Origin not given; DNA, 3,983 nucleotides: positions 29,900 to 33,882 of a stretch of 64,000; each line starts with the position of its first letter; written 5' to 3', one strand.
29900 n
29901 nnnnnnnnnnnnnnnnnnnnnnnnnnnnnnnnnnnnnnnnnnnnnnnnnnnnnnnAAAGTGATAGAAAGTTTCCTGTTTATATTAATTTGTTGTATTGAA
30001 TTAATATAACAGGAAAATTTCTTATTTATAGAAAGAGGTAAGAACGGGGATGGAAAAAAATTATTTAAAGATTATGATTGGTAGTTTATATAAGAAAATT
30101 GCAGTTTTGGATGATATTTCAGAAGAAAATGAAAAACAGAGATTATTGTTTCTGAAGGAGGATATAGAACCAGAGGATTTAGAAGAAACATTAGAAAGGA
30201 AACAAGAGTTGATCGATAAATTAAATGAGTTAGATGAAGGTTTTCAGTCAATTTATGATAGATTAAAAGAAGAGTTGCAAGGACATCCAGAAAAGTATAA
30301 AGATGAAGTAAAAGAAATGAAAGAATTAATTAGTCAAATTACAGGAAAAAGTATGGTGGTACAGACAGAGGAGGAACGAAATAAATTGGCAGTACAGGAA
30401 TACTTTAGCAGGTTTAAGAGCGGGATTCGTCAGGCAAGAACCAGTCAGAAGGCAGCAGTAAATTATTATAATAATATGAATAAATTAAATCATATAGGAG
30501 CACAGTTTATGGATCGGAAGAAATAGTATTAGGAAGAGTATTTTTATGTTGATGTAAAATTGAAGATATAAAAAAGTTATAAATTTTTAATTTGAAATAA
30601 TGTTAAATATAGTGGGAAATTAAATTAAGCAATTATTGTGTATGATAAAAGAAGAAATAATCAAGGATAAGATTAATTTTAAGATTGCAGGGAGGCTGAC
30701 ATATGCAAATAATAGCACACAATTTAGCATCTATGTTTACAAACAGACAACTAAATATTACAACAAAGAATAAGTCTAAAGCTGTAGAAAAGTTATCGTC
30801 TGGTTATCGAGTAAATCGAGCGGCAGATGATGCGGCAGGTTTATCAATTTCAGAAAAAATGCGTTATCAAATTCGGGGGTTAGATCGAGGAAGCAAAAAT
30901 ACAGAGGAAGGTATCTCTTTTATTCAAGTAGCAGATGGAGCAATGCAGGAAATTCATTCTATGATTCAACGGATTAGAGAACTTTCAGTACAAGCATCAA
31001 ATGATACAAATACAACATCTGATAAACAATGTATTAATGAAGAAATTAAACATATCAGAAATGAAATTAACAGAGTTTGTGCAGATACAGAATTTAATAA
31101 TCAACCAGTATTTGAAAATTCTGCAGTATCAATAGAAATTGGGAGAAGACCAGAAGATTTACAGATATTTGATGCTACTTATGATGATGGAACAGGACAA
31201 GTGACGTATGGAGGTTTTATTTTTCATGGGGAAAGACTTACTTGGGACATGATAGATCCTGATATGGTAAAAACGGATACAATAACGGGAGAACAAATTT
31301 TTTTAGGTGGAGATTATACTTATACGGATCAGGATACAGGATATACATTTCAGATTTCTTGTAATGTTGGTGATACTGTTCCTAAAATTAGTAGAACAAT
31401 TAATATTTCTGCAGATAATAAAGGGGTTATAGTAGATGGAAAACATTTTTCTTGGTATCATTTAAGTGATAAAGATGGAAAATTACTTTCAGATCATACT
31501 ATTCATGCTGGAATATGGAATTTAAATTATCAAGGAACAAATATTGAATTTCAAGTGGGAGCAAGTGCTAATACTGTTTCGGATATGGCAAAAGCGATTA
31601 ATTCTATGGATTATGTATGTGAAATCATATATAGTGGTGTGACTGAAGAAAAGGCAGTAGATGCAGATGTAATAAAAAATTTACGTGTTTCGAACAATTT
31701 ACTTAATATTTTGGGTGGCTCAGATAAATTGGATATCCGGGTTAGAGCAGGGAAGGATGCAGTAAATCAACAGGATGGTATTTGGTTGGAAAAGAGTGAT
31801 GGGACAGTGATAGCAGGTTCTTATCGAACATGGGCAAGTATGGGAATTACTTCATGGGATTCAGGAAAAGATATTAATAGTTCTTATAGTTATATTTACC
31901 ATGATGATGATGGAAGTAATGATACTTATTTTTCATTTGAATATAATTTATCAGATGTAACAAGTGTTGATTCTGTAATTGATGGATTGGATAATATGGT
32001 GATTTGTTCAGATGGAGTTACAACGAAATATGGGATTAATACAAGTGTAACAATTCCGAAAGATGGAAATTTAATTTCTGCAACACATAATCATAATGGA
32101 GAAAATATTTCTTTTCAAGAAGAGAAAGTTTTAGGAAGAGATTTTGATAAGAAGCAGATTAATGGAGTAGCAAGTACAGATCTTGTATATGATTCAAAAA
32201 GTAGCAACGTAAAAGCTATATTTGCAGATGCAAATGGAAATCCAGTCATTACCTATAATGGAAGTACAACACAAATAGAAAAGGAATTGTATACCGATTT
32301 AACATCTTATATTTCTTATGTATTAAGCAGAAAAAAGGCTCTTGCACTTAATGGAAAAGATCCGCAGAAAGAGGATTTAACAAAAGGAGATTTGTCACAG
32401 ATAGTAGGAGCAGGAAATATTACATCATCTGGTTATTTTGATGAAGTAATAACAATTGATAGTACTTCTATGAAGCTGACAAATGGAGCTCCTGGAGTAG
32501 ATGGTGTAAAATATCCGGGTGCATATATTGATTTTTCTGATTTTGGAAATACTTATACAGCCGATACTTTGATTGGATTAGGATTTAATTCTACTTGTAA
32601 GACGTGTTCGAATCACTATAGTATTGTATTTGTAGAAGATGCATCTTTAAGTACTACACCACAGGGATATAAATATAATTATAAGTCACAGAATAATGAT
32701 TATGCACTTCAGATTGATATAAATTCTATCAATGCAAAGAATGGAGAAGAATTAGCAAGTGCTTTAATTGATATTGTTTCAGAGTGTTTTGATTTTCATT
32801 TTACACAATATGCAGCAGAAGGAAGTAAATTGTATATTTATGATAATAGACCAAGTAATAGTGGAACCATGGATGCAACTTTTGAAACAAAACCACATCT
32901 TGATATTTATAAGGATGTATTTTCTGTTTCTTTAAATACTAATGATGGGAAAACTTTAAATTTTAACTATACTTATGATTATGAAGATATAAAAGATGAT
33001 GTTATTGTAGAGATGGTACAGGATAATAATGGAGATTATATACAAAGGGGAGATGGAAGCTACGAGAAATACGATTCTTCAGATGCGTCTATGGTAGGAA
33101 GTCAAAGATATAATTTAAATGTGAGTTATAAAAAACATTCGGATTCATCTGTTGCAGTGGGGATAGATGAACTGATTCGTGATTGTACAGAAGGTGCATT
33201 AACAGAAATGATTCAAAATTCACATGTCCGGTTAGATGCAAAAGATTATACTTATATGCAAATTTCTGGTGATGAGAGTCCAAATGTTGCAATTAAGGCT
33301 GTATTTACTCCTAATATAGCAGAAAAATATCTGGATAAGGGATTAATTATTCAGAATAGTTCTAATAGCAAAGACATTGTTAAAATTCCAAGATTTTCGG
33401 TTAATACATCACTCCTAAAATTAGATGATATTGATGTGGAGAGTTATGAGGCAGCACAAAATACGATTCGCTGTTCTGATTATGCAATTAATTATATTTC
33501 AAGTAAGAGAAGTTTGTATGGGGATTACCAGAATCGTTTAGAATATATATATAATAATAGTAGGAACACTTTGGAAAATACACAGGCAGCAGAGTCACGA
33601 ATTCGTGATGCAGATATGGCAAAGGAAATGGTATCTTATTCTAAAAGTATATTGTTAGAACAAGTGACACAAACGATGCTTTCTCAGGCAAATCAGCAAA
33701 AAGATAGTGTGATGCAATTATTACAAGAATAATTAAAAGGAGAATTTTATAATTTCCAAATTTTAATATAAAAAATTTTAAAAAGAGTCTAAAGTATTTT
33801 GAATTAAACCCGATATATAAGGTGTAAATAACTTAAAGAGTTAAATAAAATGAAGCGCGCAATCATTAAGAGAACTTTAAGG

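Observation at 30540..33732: Giant 1009-aa flagellin with ten cysteines and no obvious sigma-28 promoter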

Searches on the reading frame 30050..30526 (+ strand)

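Call 36: search_protein_families(library=pfam, proteins=[window:30050-30526:+], max_evalue=0.001)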
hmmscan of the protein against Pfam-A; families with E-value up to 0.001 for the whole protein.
window:30050-30526:+ (158 aa): 3 families
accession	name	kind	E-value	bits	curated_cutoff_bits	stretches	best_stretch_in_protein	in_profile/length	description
PF05130.17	FlgN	-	2.3e-06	28.6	30.5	1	7-139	4-139/147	FlgN protein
PF11330.14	30K_MP_C_Ter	-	1e-05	25.1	27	1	65-145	8-86/259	C-Terminal of 30K viral movement proteins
PF17279.8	DUF5344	-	0.0008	20.3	27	0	52-93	39-80/87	Family of unknown function (DUF5344)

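Call 65: search_protein_families(library=ncbifam, proteins=[window:30050-30523:+], max_evalue=0.001)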
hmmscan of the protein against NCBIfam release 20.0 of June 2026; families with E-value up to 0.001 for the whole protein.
window:30050-30523:+ (158 aa): 0 families

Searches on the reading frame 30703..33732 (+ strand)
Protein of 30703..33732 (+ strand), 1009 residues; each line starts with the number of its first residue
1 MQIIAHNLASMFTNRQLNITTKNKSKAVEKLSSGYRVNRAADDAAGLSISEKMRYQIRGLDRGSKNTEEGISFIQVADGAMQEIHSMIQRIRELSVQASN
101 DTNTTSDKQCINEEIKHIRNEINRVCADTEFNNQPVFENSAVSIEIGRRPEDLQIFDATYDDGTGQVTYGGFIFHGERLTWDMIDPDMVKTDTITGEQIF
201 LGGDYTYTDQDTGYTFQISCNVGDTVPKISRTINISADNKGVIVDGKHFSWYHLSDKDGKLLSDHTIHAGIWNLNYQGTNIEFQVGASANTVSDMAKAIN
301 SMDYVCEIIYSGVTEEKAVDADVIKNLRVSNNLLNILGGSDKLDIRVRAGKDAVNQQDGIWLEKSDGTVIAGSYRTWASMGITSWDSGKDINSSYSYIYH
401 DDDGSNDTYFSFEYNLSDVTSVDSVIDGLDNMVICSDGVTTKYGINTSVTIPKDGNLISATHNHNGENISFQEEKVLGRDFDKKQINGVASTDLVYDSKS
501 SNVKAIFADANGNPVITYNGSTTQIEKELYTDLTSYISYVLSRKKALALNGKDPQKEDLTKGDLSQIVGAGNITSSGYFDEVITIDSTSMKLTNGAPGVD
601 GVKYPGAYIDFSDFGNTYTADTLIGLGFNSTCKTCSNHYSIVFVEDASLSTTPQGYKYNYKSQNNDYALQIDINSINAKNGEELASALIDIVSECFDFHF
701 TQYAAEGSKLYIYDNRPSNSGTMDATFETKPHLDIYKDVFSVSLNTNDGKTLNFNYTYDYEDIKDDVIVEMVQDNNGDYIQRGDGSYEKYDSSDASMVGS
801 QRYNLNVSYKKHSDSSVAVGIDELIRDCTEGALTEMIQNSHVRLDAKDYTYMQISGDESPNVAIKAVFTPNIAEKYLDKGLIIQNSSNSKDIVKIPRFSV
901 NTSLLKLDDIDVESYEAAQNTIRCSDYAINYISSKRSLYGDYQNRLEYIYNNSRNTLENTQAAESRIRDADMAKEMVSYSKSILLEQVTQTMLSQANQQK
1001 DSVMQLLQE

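Call 4: search_protein_families(library=pfam, proteins=[window:30703-33732:+], max_evalue=1)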
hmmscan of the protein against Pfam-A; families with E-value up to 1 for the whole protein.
window:30703-33732:+ (1009 aa): 3 families
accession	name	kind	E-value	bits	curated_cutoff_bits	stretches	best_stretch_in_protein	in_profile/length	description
PF00669.25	Flagellin_N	-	1e-39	136.2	26.6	1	4-140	1-137/139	Bacterial flagellin N-terminal helical region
PF00700.27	Flagellin_C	-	2.3e-18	66.7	23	1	926-1007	5-86/86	Bacterial flagellin C-terminal helical region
PF15222.11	KAR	-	0.18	12.6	27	1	671-727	4-59/105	Kidney androgen-regulated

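Call 6: search_solved_structures(query=window:30703-33729:+, max_evalue=0.01)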
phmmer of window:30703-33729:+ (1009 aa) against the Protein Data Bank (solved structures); distinct sequences matched with E-value up to 0.01: 78 (the best 60 are shown).
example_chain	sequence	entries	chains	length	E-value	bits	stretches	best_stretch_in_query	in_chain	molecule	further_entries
9hpz_A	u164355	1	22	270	2.4e-66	227.6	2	3-142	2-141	Flagellin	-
8jmv_A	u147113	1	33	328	3.4e-60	207.3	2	4-144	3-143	Flagella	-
6t17_A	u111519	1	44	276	2.3e-57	197.9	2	4-140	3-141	Flagellin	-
5wjy_A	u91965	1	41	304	2.3e-52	181.3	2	4-139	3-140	Flagellin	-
5maw_D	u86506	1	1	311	2.3e-52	181.3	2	4-139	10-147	Flagellin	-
6gow_D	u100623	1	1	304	2.5e-52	181.2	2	4-139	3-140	Flagellin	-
5wjx_A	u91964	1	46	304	3.6e-52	180.7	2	4-139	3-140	Flagellin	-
10lm_A3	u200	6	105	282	3.8e-52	180.6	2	3-137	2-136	Flagellin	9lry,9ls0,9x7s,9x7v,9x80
5wjv_A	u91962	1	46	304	6.7e-52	179.8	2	4-139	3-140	Flagellin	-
10ll_A4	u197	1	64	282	6.9e-52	179.7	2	3-137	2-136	Flagellin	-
5wjz_A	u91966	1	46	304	1.7e-51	178.4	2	4-139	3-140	Flagellin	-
5wju_A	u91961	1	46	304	3e-51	177.6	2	4-138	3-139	Flagellin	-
5wjt_A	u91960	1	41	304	3.2e-51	177.5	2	4-139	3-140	Flagellin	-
5wjw_A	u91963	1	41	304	3.4e-51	177.5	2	4-139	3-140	Flagellin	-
9pim_CJ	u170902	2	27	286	6e-51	176.6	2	3-136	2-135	Flagellin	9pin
9au6_A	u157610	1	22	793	1.9e-49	171.7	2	4-208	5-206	Flagellin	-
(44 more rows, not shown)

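Call 65: search_protein_families(library=ncbifam, proteins=[window:30703-33729:+], max_evalue=0.001)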
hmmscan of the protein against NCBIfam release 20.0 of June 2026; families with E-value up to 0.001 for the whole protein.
window:30703-33729:+ (1009 aa): 25 families
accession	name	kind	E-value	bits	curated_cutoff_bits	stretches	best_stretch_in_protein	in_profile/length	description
NF009446.0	PRK12804.1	subfamily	1.8e-64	218.1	352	2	4-139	3-139/301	flagellin Hag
NF006468.0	PRK08869.1-3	subfamily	5.1e-57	193.6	436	2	4-140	5-141/378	polar flagellin E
NF009448.0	PRK12806.1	equivalog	5.9e-57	193.5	531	2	2-140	3-141/475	flagellin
NF006466.0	PRK08869.1-1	subfamily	4e-55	187.9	426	2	5-136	6-137/377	flagellin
NF009444.0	PRK12802.1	equivalog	1.8e-54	185.2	332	2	4-146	5-149/282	flagellin domain-containing protein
NF006467.0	PRK08869.1-2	subfamily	1.2e-53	182.6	443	2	2-138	3-139/400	flagellin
NF005294.0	PRK06819.1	subfamily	2.3e-53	182.1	387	2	1-149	2-151/376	FliC/FljB family flagellin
NF006469.0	PRK08869.1-4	equivalog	1.7e-52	179.1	627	2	4-140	5-141/377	flagellin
NF038071.1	lat_flg_LafA_2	exception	1.1e-48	166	365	2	4-140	5-141/284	lateral flagellin LafA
NF005953.0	PRK08026.1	subfamily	3.3e-46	159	619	2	2-146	3-148/548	FliC/FljB family flagellin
NF009449.0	PRK12807.1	subfamily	3.4e-46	158.1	347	2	4-144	3-144/287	flagellin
NF009445.0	PRK12803.1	equivalog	4.2e-44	151.1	450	2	3-146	2-145/335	flagellin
NF006470.0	PRK08869.1-5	equivalog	1.1e-42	146.6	423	2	4-144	4-144/388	flagellin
NF009450.0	PRK12808.1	equivalog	1.4e-39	136.9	476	2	4-146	3-144/476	flagellin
NF009447.0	PRK12805.1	equivalog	1.1e-33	117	404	2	5-142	4-141/287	FliC/FljB family flagellin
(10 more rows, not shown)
